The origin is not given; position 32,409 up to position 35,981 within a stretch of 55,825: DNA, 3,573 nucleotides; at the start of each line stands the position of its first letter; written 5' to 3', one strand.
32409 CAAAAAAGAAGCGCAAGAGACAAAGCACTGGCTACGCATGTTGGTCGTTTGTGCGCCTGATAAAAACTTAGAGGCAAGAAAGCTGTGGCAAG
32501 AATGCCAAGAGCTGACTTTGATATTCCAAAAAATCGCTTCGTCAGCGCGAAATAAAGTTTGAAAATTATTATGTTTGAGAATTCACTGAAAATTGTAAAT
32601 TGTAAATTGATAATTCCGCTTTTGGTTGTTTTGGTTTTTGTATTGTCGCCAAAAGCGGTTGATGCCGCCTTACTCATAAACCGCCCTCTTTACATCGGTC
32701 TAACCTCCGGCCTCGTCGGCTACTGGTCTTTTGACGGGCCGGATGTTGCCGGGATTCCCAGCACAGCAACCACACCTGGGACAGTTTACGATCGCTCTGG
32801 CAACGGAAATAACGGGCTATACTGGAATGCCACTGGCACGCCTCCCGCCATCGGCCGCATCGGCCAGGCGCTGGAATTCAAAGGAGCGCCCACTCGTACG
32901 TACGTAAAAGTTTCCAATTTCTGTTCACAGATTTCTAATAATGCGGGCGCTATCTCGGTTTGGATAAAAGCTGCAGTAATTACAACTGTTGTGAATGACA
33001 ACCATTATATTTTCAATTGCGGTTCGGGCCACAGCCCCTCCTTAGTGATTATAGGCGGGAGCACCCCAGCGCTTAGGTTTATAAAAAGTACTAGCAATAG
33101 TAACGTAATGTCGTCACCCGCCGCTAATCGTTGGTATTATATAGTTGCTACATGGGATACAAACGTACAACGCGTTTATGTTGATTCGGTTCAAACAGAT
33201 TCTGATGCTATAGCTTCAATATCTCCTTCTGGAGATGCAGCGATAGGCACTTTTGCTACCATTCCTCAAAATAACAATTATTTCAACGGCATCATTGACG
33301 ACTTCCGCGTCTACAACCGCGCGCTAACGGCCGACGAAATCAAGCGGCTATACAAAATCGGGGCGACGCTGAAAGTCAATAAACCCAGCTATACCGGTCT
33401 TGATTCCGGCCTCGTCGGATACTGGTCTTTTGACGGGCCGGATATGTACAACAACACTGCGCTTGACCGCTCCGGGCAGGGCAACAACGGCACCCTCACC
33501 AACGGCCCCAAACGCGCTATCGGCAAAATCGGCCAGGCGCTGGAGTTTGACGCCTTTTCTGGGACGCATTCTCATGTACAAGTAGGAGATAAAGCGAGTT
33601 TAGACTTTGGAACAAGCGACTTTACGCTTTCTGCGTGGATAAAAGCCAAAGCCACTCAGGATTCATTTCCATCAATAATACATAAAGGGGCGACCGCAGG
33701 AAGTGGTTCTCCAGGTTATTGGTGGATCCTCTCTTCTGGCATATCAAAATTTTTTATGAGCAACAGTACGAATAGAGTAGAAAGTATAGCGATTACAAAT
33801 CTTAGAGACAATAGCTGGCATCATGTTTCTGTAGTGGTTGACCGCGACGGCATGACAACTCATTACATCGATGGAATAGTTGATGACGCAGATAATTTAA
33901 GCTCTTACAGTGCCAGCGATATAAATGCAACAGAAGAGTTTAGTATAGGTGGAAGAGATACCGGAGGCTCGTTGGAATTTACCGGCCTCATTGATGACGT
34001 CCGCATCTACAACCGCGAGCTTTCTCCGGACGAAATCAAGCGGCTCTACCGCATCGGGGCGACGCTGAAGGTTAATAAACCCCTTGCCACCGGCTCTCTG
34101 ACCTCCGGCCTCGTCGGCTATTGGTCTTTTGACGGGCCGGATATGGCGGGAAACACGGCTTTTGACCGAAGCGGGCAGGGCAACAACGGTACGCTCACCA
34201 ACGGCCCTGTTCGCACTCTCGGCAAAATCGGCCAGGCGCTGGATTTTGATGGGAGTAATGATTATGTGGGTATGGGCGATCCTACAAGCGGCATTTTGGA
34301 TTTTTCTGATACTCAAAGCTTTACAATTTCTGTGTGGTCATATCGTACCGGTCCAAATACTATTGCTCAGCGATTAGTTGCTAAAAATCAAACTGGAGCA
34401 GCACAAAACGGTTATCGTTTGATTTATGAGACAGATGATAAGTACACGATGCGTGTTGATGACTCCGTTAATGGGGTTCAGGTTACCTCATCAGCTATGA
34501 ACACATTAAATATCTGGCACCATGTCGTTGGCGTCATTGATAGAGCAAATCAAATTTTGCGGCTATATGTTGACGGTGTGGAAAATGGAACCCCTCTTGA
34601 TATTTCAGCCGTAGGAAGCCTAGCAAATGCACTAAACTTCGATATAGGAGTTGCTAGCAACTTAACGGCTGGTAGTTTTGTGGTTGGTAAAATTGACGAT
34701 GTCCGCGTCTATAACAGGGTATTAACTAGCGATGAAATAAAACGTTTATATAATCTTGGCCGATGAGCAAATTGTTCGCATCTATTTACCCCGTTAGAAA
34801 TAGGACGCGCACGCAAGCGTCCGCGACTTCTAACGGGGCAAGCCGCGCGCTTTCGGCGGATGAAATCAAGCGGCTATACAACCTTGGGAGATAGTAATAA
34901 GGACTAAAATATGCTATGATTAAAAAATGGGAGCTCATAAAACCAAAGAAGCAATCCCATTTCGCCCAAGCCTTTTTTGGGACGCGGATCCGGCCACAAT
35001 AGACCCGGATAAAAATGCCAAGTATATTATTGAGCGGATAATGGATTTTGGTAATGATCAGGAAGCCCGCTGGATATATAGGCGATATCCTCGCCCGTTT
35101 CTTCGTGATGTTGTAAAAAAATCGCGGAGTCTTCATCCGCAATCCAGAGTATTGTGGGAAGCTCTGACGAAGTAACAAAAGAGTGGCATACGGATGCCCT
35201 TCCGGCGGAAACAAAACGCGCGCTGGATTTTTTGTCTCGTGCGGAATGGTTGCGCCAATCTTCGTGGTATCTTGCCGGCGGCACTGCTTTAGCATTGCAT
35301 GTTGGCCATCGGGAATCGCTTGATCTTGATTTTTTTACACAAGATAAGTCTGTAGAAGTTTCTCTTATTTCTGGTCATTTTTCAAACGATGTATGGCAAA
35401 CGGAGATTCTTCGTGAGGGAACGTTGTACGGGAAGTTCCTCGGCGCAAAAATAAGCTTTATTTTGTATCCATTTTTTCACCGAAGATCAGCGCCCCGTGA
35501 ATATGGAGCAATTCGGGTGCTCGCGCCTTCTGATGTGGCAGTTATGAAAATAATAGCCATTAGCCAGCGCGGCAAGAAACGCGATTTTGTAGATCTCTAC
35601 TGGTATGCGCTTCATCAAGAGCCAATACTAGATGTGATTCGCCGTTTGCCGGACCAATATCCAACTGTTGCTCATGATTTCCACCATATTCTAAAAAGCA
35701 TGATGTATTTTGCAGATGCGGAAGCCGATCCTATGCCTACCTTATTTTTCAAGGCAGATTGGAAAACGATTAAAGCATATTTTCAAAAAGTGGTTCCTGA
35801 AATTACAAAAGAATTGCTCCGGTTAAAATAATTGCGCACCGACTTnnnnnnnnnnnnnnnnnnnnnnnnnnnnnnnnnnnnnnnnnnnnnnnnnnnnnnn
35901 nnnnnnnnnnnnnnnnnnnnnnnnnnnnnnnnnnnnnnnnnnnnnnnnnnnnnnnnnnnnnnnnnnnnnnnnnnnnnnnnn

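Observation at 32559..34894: LamG protein built from 699-bp modules with near-identical GC-rich junctions, AT-rich unalignable cores and a leftover 3' end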

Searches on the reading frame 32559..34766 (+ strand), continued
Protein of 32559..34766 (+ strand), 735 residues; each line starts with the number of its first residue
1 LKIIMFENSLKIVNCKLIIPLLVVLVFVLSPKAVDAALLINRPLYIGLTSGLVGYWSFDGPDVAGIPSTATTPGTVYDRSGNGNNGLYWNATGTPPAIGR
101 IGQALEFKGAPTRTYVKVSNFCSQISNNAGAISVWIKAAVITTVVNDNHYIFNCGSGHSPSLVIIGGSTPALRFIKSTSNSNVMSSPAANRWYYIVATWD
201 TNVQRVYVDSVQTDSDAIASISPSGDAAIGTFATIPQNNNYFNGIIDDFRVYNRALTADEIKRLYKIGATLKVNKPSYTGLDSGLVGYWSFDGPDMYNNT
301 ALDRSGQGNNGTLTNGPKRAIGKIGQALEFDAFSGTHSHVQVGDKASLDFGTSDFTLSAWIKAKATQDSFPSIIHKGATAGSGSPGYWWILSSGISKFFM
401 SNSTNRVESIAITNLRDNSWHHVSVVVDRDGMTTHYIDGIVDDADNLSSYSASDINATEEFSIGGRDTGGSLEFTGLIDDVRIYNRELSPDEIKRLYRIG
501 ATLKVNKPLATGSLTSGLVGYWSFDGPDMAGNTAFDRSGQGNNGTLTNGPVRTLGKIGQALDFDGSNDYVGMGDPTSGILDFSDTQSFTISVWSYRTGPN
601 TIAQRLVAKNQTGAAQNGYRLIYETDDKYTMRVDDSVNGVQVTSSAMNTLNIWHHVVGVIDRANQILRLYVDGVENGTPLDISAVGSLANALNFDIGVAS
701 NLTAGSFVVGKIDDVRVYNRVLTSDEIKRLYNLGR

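Call 43: find_encoding_contigs(protein=P0060, flank=10000, max_places=2)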
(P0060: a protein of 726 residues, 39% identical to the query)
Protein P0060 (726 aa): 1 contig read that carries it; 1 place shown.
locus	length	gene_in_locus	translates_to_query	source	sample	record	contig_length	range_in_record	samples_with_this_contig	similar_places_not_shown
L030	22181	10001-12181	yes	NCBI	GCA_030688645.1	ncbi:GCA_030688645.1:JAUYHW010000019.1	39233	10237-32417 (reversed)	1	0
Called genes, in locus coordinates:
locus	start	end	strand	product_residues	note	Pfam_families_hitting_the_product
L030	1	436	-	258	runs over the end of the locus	PF06560:GPI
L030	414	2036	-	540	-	PF00496:SBP_bac_5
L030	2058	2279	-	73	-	PF03840:SecG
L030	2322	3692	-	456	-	PF01541:GIY-YIG, PF27096:UvrC_M, PF02151:UVR, PF08459:UvrC_RNaseH_dom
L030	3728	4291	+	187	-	PF00574:CLP_protease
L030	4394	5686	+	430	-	PF00675:Peptidase_M16, PF05193:Peptidase_M16_C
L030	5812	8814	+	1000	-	PF00005:ABC_tran (faint), PF02463:SMC_N (faint), PF03193:RsgA_GTPase (faint), PF13175:AAA_15 (faint), PF13191:AAA_16 (faint), PF13304:AAA_21 (faint), PF17760:UvrA_inter, PF17755:UvrA_DNA-bind, +3 more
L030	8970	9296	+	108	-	PF04480:DUF559, PF18741:MTES_1575 (faint)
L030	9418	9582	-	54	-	-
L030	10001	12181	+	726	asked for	PF13385:Laminin_G_3, PF00354:Pentaxin (faint), PF22925:TS_C (faint), PF02210:Laminin_G_2 (faint), PF02973:Sialidase (faint), PF13385:Laminin_G_3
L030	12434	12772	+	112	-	PF00166:Cpn10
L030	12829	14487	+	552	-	PF00118:Cpn60_TCP1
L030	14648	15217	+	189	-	PF01936:NYN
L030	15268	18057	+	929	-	PF07953:Toxin_R_bind_N (faint), PF22925:TS_C (faint), PF13385:Laminin_G_3, PF00354:Pentaxin (faint), PF02210:Laminin_G_2 (faint), PF02973:Sialidase (faint), PF13385:Laminin_G_3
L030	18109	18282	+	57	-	-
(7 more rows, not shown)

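Call 56: find_encoding_contigs(protein=P0090, flank=8000, max_places=3)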
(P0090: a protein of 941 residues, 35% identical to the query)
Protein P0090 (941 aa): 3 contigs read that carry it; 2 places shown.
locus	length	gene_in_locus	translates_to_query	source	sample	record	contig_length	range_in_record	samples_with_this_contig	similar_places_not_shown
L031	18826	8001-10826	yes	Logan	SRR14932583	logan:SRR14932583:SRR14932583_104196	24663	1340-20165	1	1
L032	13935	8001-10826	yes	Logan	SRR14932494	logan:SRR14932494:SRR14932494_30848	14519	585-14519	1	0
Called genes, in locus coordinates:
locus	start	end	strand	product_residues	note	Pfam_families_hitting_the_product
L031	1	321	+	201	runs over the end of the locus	-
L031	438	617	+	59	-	PF00584:SecE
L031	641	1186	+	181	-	PF02357:NusG, PF00467:KOW (weak)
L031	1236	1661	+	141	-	PF03946:Ribosomal_L11_N, PF00298:Ribosomal_L11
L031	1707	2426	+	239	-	PF00687:Ribosomal_L1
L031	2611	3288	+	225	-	PF01928:CYTH (weak)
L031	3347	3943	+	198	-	PF22769:DCD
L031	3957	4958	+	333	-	PF00303:Thymidylat_synt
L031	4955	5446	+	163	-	PF00186:DHFR_1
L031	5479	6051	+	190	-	PF01121:CoaE (faint), PF21448:DNMK (faint), PF13207:AAA_17 (weak), PF13238:AAA_18 (weak)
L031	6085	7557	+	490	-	PF02934:GatB_N, PF02637:GatB_Yqey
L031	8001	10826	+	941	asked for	PF07953:Toxin_R_bind_N (weak), PF00354:Pentaxin (faint), PF02973:Sialidase (faint), PF13385:Laminin_G_3, PF02210:Laminin_G_2 (faint), PF13385:Laminin_G_3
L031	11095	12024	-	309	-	PF01745:IPT (weak), PF13671:AAA_33 (faint), PF01715:IPPT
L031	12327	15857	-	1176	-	PF02811:PHP, PF07733:DNA_pol3_alpha, PF17657:DNA_pol3_finger, PF14579:HHH_6, PF01336:tRNA_anti-codon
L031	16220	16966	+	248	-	PF01351:RNase_HII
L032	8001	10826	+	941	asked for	PF07953:Toxin_R_bind_N (weak), PF00354:Pentaxin (faint), PF02973:Sialidase (faint), PF13385:Laminin_G_3, PF02210:Laminin_G_2 (faint), PF13385:Laminin_G_3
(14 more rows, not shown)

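Call 57: find_encoding_contigs(protein=P0084, flank=8000, max_places=2)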
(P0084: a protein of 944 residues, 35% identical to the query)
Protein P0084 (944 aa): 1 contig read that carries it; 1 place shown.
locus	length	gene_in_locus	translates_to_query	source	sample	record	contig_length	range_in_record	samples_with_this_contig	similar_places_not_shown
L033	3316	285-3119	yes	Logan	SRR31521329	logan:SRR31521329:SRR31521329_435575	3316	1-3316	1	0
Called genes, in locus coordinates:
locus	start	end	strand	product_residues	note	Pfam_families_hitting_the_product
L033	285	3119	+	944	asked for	PF07953:Toxin_R_bind_N (weak), PF02973:Sialidase (faint), PF13385:Laminin_G_3, PF02210:Laminin_G_2 (faint), PF13385:Laminin_G_3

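Call 67: predict_structure(alignment_id=A3)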
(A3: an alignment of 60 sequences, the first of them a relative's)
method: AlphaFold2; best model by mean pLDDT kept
length: 731 residues; sequences in the alignment: 60
mean_pLDDT: 84.8   pTM: 0.49
mean pLDDT of the five models: 84.8, 84.0, 83.9, 82.8, 82.6
residues with pLDDT >= 90: 390; 70-90: 241; 50-70: 61; < 50: 39
segments of 3 or more residues with pLDDT < 50: 1-8, 27-40, 267-275, 500-507
pLDDT, mean of each block of 10 residues (from residue 1): 43 71 61 33 80 87 74 92 82 78 87 94 91 92 92 88 92 76 89 94 92 85 91 79 95 90 64 60 90 91 93 84 85 90 89 96 81 75 92 90 92 93 90 93 64 85 78 96 91 73 46 92 91 91 92 92 90 80 96 88 84 90 94 94 90 97 96 95 84 75 92 95 85 74
secondary structure, 60 per line:
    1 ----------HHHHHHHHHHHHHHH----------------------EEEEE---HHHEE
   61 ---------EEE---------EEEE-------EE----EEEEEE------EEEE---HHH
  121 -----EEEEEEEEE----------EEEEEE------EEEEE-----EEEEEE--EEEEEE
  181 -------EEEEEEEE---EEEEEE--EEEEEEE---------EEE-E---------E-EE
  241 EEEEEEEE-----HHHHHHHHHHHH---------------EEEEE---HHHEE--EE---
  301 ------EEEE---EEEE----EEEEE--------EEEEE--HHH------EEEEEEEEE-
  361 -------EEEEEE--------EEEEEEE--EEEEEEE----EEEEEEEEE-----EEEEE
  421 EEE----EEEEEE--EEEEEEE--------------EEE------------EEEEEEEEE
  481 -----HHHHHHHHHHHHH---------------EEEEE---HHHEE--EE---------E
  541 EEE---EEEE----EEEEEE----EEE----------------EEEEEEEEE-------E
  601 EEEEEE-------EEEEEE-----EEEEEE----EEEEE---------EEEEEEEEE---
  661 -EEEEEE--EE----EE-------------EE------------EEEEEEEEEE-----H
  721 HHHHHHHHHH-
elements in order (helices of 4 or more, strands of 3 or more residues): H11-25 E48-52 E70-72 E82-85 E99-104 E111-114 E126-134 E145-150 E157-161 E167-172 E175-180 E188-195 E199-204 E207-213 E223-225 E239-248 H254-265 E281-285 E307-310 E314-317 E322-326 E335-339 E351-359 E368-373 E382-388 E391-397 E402-410 E416-423 E428-433 E436-442 E457-459 E472-480 H486-498 E514-518 E540-543 E547-550 E555-560 E565-567 E584-592 E600-606 E614-619 E625-630 E635-639 E649-657 E662-667 E705-714 H720-730

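Call 71: fold_search(model_id=the predicted structure, library=pdb)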
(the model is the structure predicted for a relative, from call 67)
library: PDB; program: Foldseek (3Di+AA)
matches with E <= 10: 1613; with E <= 0.001: 561
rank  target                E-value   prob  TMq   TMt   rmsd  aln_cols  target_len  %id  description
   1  3qcw_A                1.9e-17  1.00  0.18  0.14  28.0       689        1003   10  Structure of neurexin 1 alpha (domains LNS1-LNS6), no splice inserts (released 2011-06-15)
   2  3poy_A                3.2e-17  1.00  0.18  0.14  26.2       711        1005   13  Crystal Structure of the alpha-Neurexin-1 ectodomain, LNS 2-6 (released 2011-06-08)
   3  3r05_A                2.1e-16  1.00  0.18  0.14  29.1       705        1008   12  Structure of neurexin 1 alpha (domains LNS1-LNS6), with splice insert SS3 (released 2011-06-15)
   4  5mc9_A                4.5e-16  1.00  0.18  0.22  23.1       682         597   10  Crystal structure of the heterotrimeric integrin-binding region of laminin-111 (released 2017-02-08)
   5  5xau_A                5.8e-16  1.00  0.16  0.19  21.0       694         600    8  Crystal structure of integrin binding fragment of laminin-511 (released 2017-09-20)
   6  5xau_D                3.1e-15  1.00  0.17  0.20  20.4       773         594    8  Crystal structure of integrin binding fragment of laminin-511 (released 2017-09-20)
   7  7cec_C                7.5e-15  1.00  0.16  0.19  21.0       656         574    8  Structure of alpha6beta1 integrin in complex with laminin-511 (released 2021-06-23)
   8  2wjs                  3.3e-14  1.00  0.22  0.28  20.2       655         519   11  Crystal structure of the LG1-3 region of the laminin alpha2 chain (released 2009-06-23)
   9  1ms5_B                1.0e-13  1.00  0.24  0.28  26.9       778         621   10  Triclinic form of Trypanosoma cruzi trans-sialidase, soaked with N-acetylneuraminyl-a-2,3-thio-galactoside (NA-S-Gal) (released 2003-03-25)
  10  1ms1_A                1.5e-13  1.00  0.24  0.28  26.8       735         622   11  Monoclinic form of Trypanosoma cruzi trans-sialidase, in complex with 3-deoxy-2,3-dehydro-N-acetylneuraminic acid (DAN (released 2003-03-25)
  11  3pjq_A                1.9e-13  1.00  0.25  0.29  26.7       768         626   10  Trypanosoma cruzi trans-sialidase-like inactive isoform (including the natural mutation Tyr342His) in complex with lac (released 2011-06-08)
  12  6hox                  2.3e-13  1.00  0.26  0.42  14.7       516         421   13  Crystal structure of the binding domain of Paraclostridial Mosquitocidal Protein 1 (released 2019-07-10)
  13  5ik4                  2.8e-13  1.00  0.18  0.33  15.8       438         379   12  Laminin A2LG45 C-form, Apo. (released 2016-08-10)
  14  1ms9_A                4.4e-13  1.00  0.23  0.27  26.8       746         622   10  Triclinic form of Trypanosoma cruzi trans-sialidase, in complex with lactose (released 2003-03-25)
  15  1dyk                  4.6e-13  1.00  0.19  0.31  15.1       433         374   13  Laminin alpha 2 chain LG4-5 domain pair (released 2001-02-04)
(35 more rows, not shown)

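Call 82: find_related_loci(query=A3, collection=viral_contigs, flank=6000)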
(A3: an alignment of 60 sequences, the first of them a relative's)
Query A3 (731 aa) in viral_contigs; peptide patterns used: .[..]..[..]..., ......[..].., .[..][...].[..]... (x = any residue, [..] = any of these).
405 stretches matched a pattern; 301 encode a relative of the query (tblastn E <= 1e-3); the best 80 are kept; 76 distinct loci.
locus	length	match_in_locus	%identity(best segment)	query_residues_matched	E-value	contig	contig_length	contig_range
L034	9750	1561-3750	28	27-726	2e-41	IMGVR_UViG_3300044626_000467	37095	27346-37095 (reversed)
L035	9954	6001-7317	34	41-727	3e-41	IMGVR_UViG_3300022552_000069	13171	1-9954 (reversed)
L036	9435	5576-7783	29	34-726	5e-37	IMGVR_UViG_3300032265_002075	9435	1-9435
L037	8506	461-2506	28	7-728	3e-36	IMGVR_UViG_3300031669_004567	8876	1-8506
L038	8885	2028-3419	30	12-730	2e-33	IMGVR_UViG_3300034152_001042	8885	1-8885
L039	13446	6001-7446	31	71-730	4e-33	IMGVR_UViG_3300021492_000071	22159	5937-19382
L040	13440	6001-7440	30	6-731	4e-32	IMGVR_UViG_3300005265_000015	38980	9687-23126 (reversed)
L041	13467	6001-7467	29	20-727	2e-31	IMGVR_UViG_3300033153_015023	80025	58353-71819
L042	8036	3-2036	30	15-730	4e-31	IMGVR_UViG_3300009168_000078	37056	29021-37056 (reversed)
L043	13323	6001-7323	28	45-731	8e-30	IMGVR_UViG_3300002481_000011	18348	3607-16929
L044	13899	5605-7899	27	140-727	1e-29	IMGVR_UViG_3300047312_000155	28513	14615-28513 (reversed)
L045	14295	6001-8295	27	140-727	1e-29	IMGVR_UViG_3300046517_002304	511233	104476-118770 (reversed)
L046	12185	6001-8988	27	25-731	6e-29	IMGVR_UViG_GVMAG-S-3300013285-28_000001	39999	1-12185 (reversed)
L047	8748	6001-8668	31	68-731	4e-29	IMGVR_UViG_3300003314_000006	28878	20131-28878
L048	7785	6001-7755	27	59-731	7e-29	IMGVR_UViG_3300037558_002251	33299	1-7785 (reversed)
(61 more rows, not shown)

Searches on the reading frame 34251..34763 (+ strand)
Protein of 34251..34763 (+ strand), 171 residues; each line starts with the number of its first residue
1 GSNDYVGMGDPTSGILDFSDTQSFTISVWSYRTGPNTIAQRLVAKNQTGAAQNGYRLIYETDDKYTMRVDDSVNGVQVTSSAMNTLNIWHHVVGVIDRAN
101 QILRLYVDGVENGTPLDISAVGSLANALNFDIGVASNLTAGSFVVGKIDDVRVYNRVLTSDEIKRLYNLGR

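Call 46: search_protein_representatives(protein=window:34251-34763:+)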
Query: 171 residues. Proteins with E-value up to 0.001 (for the whole library): 60180; up to 1e-10: 14623; up to 1e-30: 1645. The best 150 are listed.
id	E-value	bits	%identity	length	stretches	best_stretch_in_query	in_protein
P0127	2.1e-96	336.7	30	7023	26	3-165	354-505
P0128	1.7e-93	327.3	31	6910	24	1-171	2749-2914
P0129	6.7e-89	312.3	30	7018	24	22-167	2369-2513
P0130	9.1e-88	308.7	30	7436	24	1-167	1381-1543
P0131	4.5e-87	306.4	32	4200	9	1-170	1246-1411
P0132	5.5e-84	296.4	33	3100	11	1-166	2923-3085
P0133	2.1e-82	291.2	29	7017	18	1-168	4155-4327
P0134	8.2e-82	289.3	32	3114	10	1-171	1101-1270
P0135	1.4e-81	288.6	30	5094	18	72-171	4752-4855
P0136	4.0e-81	287.1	31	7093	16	1-170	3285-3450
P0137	1.8e-79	281.7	32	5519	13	23-166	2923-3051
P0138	1.3e-77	275.7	32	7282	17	1-167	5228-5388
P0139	4.2e-73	261.0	30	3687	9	15-169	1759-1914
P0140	1.1e-72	259.6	33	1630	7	4-169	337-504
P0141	1.4e-72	259.3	35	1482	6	9-170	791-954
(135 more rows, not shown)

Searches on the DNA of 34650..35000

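Call 74: search_rna_families(source=window, start=34650, end=35000, threshold=evalue, max_evalue=1)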
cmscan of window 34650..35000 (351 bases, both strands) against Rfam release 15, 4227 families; matches with E-value up to 1: 0.
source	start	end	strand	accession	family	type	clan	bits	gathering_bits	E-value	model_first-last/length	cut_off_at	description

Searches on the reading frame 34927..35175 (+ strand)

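Call 5: search_protein_families(library=pfam, proteins=[window:34927-35175:+], max_evalue=0.01)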
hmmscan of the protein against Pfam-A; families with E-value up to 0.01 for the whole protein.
window:34927-35175:+ (82 aa): 1 family
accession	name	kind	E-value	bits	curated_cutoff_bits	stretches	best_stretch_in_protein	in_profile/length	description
PF21956.1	DUF6922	-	9.1e-18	63.9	27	1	12-57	1-46/52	Family of unknown function (DUF6922)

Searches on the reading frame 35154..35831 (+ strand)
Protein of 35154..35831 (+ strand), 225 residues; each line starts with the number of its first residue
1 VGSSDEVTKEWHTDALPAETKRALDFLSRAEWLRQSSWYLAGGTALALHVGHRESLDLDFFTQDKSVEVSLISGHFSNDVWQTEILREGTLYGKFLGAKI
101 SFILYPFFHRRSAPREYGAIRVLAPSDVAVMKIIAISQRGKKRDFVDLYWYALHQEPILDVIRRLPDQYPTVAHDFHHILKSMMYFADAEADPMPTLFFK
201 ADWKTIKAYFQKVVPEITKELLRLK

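Call 5: search_protein_families(library=pfam, proteins=[window:35154-35831:+], max_evalue=0.01)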
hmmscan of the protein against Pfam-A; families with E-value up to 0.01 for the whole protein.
window:35154-35831:+ (225 aa): 1 family
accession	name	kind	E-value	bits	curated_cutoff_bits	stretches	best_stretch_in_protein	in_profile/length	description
PF08843.17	AbiEii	-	1.8e-17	64.5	22.5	2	119-211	132-224/238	Nucleotidyl transferase AbiEii toxin, Type IV TA system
